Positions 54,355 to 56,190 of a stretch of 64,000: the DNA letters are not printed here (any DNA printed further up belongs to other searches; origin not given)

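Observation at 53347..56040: Translationally coupled pnuC / NadR-type kinase / DUF4301 operon; DUF4301 carries UDPGP-like nucleotidyltransferase loops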

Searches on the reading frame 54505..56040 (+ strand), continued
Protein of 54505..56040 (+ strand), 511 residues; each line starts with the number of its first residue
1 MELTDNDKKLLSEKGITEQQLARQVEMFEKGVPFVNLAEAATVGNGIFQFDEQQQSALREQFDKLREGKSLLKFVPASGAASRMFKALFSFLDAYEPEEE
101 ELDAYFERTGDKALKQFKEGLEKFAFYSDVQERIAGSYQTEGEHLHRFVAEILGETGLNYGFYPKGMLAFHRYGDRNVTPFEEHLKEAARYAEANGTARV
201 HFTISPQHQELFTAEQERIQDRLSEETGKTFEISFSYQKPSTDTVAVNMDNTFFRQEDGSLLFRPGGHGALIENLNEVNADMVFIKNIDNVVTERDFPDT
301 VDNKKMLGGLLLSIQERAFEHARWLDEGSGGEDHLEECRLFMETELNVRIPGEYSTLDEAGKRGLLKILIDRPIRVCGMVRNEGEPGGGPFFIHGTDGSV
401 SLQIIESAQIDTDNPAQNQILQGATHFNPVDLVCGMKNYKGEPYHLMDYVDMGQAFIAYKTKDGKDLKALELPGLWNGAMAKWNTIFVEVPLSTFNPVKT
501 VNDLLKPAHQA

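Call 79: fold_search(model_id=the predicted structure, library=pdb)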
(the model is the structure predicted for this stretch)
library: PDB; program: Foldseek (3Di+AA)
matches with E <= 10: 441; with E <= 0.001: 15
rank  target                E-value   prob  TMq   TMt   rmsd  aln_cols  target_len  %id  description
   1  6tn3_B                3.4e-08  1.00  0.48  0.52   7.3       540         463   11  Crystal Structure of Aspergillus fumigatus UDP-N-acetylglucosamine pyrophosphorylase in complex with GlcNAc-1P (released 2020-04-01)
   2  9swy_A                5.1e-08  1.00  0.44  0.47   8.4       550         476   11  The structure of AfUAP1 in complex with GlcNAc-1P (released 2026-01-28)
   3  9g53_A                6.3e-08  1.00  0.48  0.51   7.9       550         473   11  The structure of Aspergillus fumigatus UDP-GlcNAc pyrophosphorylase in complex with a fragment (released 2025-07-30)
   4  6g9w_A                7.9e-08  1.00  0.46  0.51   7.9       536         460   10  Crystal Structure of Aspergillus fumigatus UDP-N-acetylglucosamine pyrophosphorylase in complex with UTP (released 2019-04-24)
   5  6g9v_A                9.9e-08  1.00  0.46  0.51   8.0       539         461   12  Crystal structure of Aspergillus fumigatus UDP-N-acetylglucosamine pyrophosphorylase(AfUAP1) in complex with UDPGlcNAc (released 2019-04-24)
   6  9g5a_B                1.4e-07  1.00  0.47  0.50   7.4       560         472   11  The structure of Aspergillus fumigatus UDP-GlcNAc pyrophosphorylase in complex with a fragment (released 2025-07-30)
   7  9g5f_C                1.9e-07  1.00  0.47  0.51   7.2       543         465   10  The structure of Aspergillus fumigatus UDP-GlcNAc pyrophosphorylase in complex with a fragment (released 2025-07-30)
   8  9g5y_A                3.0e-07  1.00  0.46  0.50   7.4       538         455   11  The structure of Aspergillus fumigatus UDP-GlcNAc pyrophosphorylase in complex with a fragment (released 2025-07-30)
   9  9g53_D                3.4e-07  1.00  0.46  0.51   7.4       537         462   10  The structure of Aspergillus fumigatus UDP-GlcNAc pyrophosphorylase in complex with a fragment (released 2025-07-30)
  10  1jvd_A                5.6e-07  1.00  0.46  0.49   7.3       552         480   11  CRYSTAL STRUCTURE OF HUMAN AGX2 COMPLEXED WITH UDPGLCNAC (released 2002-08-29)
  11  9g63_A                1.1e-06  1.00  0.45  0.50   7.4       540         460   11  The structure of Aspergillus fumigatus UDP-GlcNAc pyrophosphorylase in complex with fragments (released 2025-07-30)
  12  9g5f_D                1.7e-06  1.00  0.47  0.51   7.2       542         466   10  The structure of Aspergillus fumigatus UDP-GlcNAc pyrophosphorylase in complex with a fragment (released 2025-07-30)
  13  1jvd_B                7.0e-06  1.00  0.45  0.47   8.2       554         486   11  CRYSTAL STRUCTURE OF HUMAN AGX2 COMPLEXED WITH UDPGLCNAC (released 2002-08-29)
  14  8qh2                  7.0e-06  1.00  0.42  0.44  10.0       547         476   12  Crystal structure of chimeric UAP1L1 (released 2024-09-18)
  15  6z2f_B                1.2e-05  1.00  0.41  0.44   9.8       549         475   11  Crystal structure of human AGX1 mutant complexed with UDPGLCNAC (released 2021-05-26)
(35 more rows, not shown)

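Call 81: list_cluster_members(proteins=[window:54505-56040:+, window:53940-54521:+, window:53347-53979:+, window:53103-53363:+])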
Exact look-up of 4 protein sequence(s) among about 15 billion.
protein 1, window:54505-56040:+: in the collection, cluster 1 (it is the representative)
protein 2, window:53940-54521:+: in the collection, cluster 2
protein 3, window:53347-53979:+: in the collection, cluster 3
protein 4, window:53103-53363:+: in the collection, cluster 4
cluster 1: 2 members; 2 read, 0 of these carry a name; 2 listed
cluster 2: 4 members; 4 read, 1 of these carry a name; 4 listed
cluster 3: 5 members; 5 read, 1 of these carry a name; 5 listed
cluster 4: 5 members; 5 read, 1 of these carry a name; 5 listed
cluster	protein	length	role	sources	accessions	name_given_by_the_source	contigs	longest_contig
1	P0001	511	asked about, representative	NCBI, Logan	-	-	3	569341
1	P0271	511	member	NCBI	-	-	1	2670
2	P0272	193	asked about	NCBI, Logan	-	-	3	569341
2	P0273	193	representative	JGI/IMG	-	NadR type nicotinamide-nucleotide adenylyltransferase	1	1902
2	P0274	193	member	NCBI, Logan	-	-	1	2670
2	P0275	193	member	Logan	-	-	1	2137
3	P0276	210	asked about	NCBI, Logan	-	-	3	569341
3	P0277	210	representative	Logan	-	-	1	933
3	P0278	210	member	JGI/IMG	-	nicotinamide mononucleotide transporter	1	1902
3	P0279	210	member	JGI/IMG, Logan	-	-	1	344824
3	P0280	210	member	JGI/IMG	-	-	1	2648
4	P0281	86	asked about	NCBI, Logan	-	-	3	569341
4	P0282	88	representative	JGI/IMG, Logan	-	-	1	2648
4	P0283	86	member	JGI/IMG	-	uncharacterized protein YqgV (UPF0045/DUF77 family)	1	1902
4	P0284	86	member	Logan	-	-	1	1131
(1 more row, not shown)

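Call 82: search_solved_structures(query=A2, max_evalue=10, show_alignments=5)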
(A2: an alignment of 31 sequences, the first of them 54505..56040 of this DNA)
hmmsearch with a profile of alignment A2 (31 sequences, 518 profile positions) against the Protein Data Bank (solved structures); distinct sequences matched with E-value up to 10: 0.

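Call 85: find_encoding_contigs(protein=P0242, flank=7000, max_places=2)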
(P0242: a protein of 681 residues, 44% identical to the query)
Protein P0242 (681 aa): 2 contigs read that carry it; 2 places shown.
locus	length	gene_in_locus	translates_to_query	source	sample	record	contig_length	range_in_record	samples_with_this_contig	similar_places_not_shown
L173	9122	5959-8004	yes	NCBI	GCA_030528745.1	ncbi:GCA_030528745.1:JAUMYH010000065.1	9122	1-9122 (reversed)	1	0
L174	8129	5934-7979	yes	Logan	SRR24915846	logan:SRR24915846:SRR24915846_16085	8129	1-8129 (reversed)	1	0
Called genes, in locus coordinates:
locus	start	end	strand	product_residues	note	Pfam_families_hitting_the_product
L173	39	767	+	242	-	PF27366:MwoI_N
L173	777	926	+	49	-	PF02272:DHHA1 (weak)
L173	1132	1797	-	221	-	PF02602:HEM4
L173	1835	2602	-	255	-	PF13489:Methyltransf_23, PF08241:Methyltransf_11, PF08242:Methyltransf_12 (weak), PF13649:Methyltransf_25, PF01209:Ubie_methyltran, PF13847:Methyltransf_31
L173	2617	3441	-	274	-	PF00557:Peptidase_M24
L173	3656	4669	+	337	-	-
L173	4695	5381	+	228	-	PF00072:Response_reg, PF00486:Trans_reg_C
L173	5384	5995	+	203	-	PF04973:NMN_transporter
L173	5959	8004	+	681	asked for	PF13521:AAA_28, PF14134:DUF4301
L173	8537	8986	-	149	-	PF09424:YqeY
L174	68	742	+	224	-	PF27366:MwoI_N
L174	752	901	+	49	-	PF02272:DHHA1 (weak)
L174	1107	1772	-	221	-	PF02602:HEM4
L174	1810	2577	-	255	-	PF13489:Methyltransf_23, PF08241:Methyltransf_11, PF08242:Methyltransf_12 (weak), PF13649:Methyltransf_25, PF01209:Ubie_methyltran, PF13847:Methyltransf_31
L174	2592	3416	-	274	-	PF00557:Peptidase_M24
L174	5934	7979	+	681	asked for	PF13521:AAA_28, PF14134:DUF4301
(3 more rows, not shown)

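Call 86: find_encoding_contigs(protein=P0185, flank=7000, max_places=2)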
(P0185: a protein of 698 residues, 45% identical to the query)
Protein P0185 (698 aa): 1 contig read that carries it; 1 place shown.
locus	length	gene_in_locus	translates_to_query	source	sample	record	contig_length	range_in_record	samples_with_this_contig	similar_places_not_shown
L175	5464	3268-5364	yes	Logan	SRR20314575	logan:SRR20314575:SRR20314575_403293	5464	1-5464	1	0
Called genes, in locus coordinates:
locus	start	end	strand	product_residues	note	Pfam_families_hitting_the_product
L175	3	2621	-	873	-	?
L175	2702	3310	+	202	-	PF04973:NMN_transporter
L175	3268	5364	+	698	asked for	PF13521:AAA_28, PF14134:DUF4301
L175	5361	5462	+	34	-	?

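Call 87: find_encoding_contigs(protein=P0155, flank=7000, max_places=2)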
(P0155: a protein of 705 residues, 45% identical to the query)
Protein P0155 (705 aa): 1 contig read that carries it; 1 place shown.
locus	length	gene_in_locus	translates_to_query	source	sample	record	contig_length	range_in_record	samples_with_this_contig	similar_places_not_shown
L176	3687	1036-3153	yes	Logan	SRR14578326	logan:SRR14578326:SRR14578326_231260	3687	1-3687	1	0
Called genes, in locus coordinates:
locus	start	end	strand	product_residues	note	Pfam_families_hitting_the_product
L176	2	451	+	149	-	?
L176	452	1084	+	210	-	PF04973:NMN_transporter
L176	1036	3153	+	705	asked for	PF13521:AAA_28, PF14134:DUF4301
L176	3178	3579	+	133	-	PF00472:RF-1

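Call 95: search_protein_families(library=ncbifam, proteins=[L087:5436-6098:-, L087:6194-7807:-, L087:9651-10151:+, L087:10148-10564:+, L081:9565-10245:+, L081:10482-12908:+, L044:6778-7947:+, L173:3656-4669:+], max_evalue=0.00001)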
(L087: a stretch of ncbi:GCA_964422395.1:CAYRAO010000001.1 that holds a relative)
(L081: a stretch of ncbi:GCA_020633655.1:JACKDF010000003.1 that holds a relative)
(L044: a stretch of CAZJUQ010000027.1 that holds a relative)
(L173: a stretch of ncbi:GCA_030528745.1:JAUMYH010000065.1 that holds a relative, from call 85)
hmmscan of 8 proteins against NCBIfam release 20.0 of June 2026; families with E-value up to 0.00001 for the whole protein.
L087:5436-6098:- (220 aa): 4 families
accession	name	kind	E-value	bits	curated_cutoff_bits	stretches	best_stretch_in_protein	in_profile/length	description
NF008517.0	PRK11440.1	equivalog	1.8e-17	63.9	195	1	41-218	8-187/188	hydrolase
NF050097.1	BiurAmidohydBiuH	equivalog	5.5e-16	58.7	370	1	108-202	106-201/221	biuret amidohydrolase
TIGR03614.1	RutB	equivalog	6e-12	45.6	377.95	1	117-189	115-186/226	pyrimidine utilization protein B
NF041461.1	C_hydro_YcaC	equivalog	8.6e-07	28.7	310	1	136-205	86-155/201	isochorismate family cysteine hydrolase YcaC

L087:6194-7807:- (537 aa): 1 family
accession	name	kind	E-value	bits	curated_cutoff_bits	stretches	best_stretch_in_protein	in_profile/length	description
TIGR03436.1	acidobact_VWFA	subfamily_domain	1.1e-10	41.5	81.25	0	343-415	239-316/324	VWA domain-containing protein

L087:9651-10151:+ (166 aa): 11 families
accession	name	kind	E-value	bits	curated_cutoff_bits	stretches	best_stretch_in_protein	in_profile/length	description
TIGR00176.1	mobB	equivalog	5.6e-27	94.7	76.2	1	4-156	2-153/155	molybdopterin-guanine dinucleotide biosynthesis protein B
NF011056.0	PRK14489.1-1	equivalog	2.2e-21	76.4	379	1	3-157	205-352/363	bifunctional molybdenum cofactor guanylyltransferase MobA/molybdopterin-guanine dinucleotide biosynthesis adaptor protein MobB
NF011059.0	PRK14490.1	equivalog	1.2e-17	64.1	354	1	5-158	15-171/374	bifunctional molybdenum cofactor guanylyltransferase MobA/molybdopterin-guanine dinucleotide biosynthesis adaptor protein MobB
NF011060.0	PRK14491.1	equivalog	1.5e-16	60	532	1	1-164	11-179/598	bifunctional molybdopterin-guanine dinucleotide biosynthesis adaptor protein MobB/molybdopterin molybdotransferase MoeA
NF011066.0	PRK14495.1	equivalog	8.8e-13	48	596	1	1-158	1-159/452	putative molybdopterin-guanine dinucleotide biosynthesis protein MobB/unknown domain fusion protein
NF008021.0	PRK10751.1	equivalog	3.9e-11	43.3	204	1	4-158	9-168/174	molybdopterin-guanine dinucleotide biosynthesis protein MobB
NF011057.0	PRK14489.1-2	subfamily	8.9e-10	38.3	541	1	2-158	203-360/363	bifunctional molybdenum cofactor guanylyltransferase MobA/molybdopterin-guanine dinucleotide biosynthesis adaptor protein MobB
NF011062.0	PRK14494.1-1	equivalog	1.2e-08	34.8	323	1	2-102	2-94/231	putative molybdopterin-guanine dinucleotide biosynthesis protein MobB/FeS domain-containing protein protein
NF011061.0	PRK14493.1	equivalog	4e-08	33.1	215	1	1-102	1-97/274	molybdopterin synthase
NF011064.0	PRK14494.1-3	equivalog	1.3e-06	28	418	1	1-127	1-118/244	putative molybdopterin-guanine dinucleotide biosynthesis protein MobB/FeS domain-containing protein protein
NF011063.0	PRK14494.1-2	equivalog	2.2e-06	27.6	258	1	1-101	1-98/227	putative molybdopterin-guanine dinucleotide biosynthesis protein MobB/FeS domain-containing protein protein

L087:10148-10564:+ (138 aa): 1 family
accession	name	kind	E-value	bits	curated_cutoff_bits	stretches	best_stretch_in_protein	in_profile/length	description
TIGR00149.1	TIGR00149_YjbQ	hypoth_equivalog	7.2e-35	119.6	67.75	1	7-138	2-132/132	secondary thiamine-phosphate synthase enzyme YjbQ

L081:9565-10245:+ (226 aa): 3 families
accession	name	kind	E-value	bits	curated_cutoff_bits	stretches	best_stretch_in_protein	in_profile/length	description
NF001886.0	PRK00642.1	equivalog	6.8e-98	326.3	247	1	17-215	8-206/208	inorganic pyrophosphatase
NF002317.0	PRK01250.1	equivalog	1.5e-27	96.6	200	2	99-210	63-173/176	inorganic diphosphatase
NF002578.0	PRK02230.1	equivalog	1.9e-18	66.6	246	1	35-201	6-151/185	inorganic pyrophosphatase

L081:10482-12908:+ (808 aa): 5 families
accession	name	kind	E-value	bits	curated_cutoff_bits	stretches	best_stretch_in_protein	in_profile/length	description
TIGR02093.1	P_ylase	subfamily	0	1133.4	552.9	1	3-804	2-804/804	glycogen/starch/alpha-glucan family phosphorylase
NF011561.0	PRK14985.1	equivalog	1e-270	900.4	1273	1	26-804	31-798/800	maltodextrin phosphorylase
NF011562.0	PRK14986.1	equivalog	1.4e-269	896.6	1546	1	1-807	12-813/815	glycogen phosphorylase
TIGR02094.1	more_P_ylases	subfamily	6.3e-33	114.4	191.7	1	310-675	164-517/600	alpha-glucan family phosphorylase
NF041129.1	maldex_phorlase_Thcocales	equivalog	9.4e-24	83.6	1500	1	311-673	263-606/816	maltodextrin phosphorylase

L044:6778-7947:+ (389 aa): 8 families
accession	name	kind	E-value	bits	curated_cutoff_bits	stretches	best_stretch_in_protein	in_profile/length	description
NF003705.0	PRK05322.1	equivalog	2.2e-131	438.2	385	1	9-384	3-382/388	galactokinase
NF003006.0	PRK03817.1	equivalog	1.4e-101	340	443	1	30-380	6-342/352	galactokinase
TIGR00131.1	gal_kin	equivalog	2.7e-99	332.7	226.65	1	11-378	3-377/388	galactokinase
NF003472.0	PRK05101.1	equivalog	1.2e-97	327.2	499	1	10-378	5-371/382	galactokinase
NF001816.0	PRK00555.1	equivalog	7.6e-63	212.7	509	1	29-368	6-341/363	galactokinase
TIGR00549.1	mevalon_kin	equivalog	7e-24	84.8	163.05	1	30-350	1-276/276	mevalonate kinase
NF003036.0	PRK03926.1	equivalog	2.6e-20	72.7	403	2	30-183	6-143/302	mevalonate kinase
NF049969.1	GlMnHpPKinHddA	equivalog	4.5e-12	46.1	600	1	41-184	24-167/338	D-glycero-D-manno-heptose 7-phosphate kinase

L173:3656-4669:+ (337 aa): 4 families
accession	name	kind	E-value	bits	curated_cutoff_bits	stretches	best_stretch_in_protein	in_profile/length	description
NF033711.1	T9SS_PorQ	equivalog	5.1e-127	423.5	220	1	4-337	3-335/335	type IX secretion system protein PorQ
NF033709.1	PorV_fam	subfamily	1.6e-51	175.8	90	1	24-337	2-326/326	PorV/PorQ family protein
NF033710.1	T9SS_OM_PorV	equivalog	3.8e-12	46.1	250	1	26-194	26-202/367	type IX secretion system outer membrane channel protein PorV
NF052325.1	PorVQ2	equivalog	1.7e-07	30.5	325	1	28-329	29-345/354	putative type IX sorting system protein PorV2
